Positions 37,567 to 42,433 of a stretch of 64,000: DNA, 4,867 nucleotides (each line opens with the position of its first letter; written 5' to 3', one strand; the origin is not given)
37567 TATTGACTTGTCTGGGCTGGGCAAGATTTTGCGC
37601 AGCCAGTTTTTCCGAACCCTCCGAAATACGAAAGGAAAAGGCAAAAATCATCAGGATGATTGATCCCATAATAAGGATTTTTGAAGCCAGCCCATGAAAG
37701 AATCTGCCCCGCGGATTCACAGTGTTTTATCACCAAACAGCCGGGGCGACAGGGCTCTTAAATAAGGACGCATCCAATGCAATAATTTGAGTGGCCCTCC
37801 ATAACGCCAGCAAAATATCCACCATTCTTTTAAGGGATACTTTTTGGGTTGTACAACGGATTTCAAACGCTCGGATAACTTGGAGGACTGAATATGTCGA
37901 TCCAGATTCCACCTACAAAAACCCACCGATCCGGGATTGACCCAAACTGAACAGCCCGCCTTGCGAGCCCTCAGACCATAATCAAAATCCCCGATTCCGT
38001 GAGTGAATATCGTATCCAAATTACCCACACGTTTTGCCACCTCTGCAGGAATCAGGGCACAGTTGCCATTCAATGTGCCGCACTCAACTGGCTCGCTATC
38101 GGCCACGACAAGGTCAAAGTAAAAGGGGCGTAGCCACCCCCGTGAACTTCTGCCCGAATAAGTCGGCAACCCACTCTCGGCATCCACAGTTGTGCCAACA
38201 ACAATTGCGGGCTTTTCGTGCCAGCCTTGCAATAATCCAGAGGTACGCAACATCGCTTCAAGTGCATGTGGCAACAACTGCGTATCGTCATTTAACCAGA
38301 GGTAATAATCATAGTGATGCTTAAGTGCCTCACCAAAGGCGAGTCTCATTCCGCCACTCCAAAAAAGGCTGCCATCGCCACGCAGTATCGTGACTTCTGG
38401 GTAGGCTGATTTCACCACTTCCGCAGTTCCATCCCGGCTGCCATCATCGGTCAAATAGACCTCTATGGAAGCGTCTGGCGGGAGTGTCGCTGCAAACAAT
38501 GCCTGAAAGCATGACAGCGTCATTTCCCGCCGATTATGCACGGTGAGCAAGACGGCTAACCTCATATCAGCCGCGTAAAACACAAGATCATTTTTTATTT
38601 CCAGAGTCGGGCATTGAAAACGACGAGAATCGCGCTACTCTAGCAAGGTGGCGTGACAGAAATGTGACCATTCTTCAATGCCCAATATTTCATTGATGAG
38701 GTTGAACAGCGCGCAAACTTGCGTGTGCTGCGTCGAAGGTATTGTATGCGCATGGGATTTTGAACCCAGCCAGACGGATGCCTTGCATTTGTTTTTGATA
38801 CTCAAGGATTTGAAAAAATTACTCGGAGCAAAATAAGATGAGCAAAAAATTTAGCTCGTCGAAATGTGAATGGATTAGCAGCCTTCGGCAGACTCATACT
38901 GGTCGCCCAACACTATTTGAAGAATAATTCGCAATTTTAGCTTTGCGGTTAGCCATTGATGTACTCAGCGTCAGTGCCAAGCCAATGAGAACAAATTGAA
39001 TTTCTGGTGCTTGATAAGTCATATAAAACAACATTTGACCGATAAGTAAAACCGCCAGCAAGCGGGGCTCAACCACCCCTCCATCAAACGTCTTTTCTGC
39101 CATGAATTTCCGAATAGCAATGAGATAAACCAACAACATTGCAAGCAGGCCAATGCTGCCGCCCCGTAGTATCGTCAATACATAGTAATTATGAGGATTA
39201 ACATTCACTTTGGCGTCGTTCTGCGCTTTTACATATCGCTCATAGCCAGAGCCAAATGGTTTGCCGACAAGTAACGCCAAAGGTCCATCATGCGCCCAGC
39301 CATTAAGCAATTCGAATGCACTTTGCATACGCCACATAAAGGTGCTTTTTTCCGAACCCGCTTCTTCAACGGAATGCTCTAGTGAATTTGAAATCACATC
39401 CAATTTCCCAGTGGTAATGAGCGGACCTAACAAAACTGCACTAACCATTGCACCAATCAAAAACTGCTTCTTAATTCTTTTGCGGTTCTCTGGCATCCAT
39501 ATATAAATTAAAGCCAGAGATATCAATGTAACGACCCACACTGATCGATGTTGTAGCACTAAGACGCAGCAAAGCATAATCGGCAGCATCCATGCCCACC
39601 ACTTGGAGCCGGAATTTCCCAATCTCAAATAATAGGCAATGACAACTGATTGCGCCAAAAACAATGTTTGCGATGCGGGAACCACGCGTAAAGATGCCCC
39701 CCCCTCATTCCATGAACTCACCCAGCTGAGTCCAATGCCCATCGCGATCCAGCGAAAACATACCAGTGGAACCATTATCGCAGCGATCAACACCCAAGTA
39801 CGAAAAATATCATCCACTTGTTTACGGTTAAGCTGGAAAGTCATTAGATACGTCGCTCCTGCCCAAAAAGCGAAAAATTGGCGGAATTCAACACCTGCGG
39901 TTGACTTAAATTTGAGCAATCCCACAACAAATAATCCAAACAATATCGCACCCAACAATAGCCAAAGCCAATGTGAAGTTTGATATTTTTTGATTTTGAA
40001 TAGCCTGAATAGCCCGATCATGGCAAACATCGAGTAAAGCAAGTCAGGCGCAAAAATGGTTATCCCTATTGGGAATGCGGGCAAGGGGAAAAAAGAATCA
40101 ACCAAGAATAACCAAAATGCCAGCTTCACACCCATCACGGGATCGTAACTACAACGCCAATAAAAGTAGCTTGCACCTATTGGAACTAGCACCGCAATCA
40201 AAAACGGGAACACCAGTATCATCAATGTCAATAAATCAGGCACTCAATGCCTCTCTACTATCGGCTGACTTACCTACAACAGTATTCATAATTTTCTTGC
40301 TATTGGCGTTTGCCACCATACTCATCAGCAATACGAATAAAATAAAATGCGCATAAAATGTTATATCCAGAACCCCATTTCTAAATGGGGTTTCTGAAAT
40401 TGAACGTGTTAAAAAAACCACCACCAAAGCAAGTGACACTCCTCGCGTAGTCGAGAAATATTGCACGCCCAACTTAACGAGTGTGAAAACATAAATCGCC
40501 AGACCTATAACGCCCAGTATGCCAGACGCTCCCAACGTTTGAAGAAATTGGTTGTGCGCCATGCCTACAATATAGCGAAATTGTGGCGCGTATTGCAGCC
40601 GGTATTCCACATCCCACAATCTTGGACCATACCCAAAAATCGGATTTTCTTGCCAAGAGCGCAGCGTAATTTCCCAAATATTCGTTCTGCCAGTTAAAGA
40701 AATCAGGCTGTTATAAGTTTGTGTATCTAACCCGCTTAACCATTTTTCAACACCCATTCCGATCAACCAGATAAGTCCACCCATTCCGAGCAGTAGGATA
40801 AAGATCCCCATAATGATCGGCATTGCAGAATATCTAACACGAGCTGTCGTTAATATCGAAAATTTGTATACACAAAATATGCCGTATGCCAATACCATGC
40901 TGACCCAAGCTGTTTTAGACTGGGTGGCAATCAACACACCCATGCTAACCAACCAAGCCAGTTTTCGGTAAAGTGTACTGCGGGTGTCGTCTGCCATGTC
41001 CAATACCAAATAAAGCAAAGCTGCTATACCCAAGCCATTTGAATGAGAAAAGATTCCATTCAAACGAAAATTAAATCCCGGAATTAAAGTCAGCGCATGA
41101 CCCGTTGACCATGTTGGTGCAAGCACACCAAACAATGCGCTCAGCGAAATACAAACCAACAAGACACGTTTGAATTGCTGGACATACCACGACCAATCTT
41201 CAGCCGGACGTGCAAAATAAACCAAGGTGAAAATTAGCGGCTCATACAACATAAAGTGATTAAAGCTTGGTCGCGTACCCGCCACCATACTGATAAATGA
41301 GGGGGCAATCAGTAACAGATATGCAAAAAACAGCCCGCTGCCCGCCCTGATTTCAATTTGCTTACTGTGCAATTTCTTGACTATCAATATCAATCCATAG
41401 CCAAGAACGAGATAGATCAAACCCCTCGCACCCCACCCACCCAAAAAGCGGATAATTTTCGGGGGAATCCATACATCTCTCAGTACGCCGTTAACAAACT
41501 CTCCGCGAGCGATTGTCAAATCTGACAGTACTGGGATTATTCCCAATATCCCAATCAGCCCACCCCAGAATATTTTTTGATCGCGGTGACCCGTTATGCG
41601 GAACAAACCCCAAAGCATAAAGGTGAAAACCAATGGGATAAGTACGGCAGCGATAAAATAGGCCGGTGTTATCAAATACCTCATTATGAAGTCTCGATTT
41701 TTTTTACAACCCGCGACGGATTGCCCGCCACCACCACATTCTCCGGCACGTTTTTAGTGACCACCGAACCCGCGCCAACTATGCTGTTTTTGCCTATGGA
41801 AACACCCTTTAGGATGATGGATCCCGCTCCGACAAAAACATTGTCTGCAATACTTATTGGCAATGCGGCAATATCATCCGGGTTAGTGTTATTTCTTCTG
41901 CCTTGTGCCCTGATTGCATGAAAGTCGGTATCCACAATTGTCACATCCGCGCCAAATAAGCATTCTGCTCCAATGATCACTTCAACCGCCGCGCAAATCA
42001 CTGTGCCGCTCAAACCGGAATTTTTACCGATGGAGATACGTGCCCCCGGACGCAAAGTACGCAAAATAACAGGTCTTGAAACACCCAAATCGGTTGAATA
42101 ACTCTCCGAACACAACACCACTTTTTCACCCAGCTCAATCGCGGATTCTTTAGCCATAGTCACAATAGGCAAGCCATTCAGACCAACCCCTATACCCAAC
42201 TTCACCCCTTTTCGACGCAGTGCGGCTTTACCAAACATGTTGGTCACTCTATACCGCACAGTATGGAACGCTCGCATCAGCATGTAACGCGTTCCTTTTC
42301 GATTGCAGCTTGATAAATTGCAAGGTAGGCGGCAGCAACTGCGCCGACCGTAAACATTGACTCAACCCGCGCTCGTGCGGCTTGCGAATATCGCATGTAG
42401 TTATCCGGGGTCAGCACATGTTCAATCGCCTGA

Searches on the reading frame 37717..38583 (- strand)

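Call 24: search_protein_families(library=ncbifam, proteins=[window:37717-38583:-], max_evalue=0.00001)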
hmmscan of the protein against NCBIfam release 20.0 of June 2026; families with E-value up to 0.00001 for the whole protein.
window:37717-38583:- (288 aa): 1 family
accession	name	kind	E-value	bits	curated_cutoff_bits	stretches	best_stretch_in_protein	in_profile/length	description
NF041875.1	EPS_EpsD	equivalog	5.1e-06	26.1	370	0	9-223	1-206/325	exopolysaccharide biosynthesis glycosyltransferase EpsD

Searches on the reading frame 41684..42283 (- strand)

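Call 24: search_protein_families(library=ncbifam, proteins=[window:41684-42283:-], max_evalue=0.00001)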
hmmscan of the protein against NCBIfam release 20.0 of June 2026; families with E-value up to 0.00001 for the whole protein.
window:41684-42283:- (199 aa): 32 families (the best 25 are shown)
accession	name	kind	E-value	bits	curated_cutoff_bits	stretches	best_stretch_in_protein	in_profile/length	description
NF007240.0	PRK09677.1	equivalog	8.1e-21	74.4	243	1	81-197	64-185/192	putative lipopolysaccharide biosynthesis O-acetyl transferase WbbJ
NF007076.0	PRK09527.1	equivalog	5e-19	68.5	347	1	80-197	73-186/203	galactoside O-acetyltransferase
NF007499.0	PRK10092.1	equivalog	3e-18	66.3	314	1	95-196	87-183/183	maltose O-acetyltransferase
TIGR03532.1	DapD_Ac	equivalog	2.9e-15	56.5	231.75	1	138-197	156-215/231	2,3,4,5-tetrahydropyridine-2,6-dicarboxylate N-acetyltransferase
TIGR03570.1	NeuD_NnaD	subfamily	3.5e-15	56.1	160.8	1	143-191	154-202/202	NeuD/PglB/VioB family sugar acetyltransferase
NF007797.0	PRK10502.1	subfamily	3.3e-13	49.7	192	1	96-195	87-178/183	WcaF family extracellular polysaccharide biosynthesis acetyltransferase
NF058585.1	HptprglPActTf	PfamEq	7.4e-13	48.4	300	1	143-197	107-161/172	heptaprenylglyceryl phosphate O-acetyltransferase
NF041874.1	EPS_EpsC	equivalog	4.2e-12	46.1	150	1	96-195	76-166/168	serine O-acetyltransferase EpsC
TIGR03308.1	phn_thr-fam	hypoth_equivalog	3.9e-11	43.2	201.65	1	142-195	108-161/204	phosphonate metabolim protein, transferase hexapeptide repeat family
TIGR01172.1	cysE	equivalog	5.7e-10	39.5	210.65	1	92-191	72-162/162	serine O-acetyltransferase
NF000311.1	Vat_ABCDEFH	equivalog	9.2e-10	38.4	300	1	143-195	111-163/201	Vat family streptogramin A O-acetyltransferase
NF050158.1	CarbAnhydGPos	equivalog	1.2e-09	38.1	250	1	144-197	89-144/172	gamma carbonic anhydrase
NF038307.1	EPS_acetyl_HpsU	equivalog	1.4e-09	37.8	305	1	82-193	71-175/178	hormogonium polysaccharide biosynthesis acetyltransferase HpsU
TIGR04008.1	WcaF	equivalog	6.8e-09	35.9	326.3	1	136-195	118-177/180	colanic acid biosynthesis acetyltransferase WcaF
NF000097.1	stregram_VatC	exception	9.9e-09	35.4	425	1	144-194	120-170/212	streptogramin A O-acetyltransferase Vat(C)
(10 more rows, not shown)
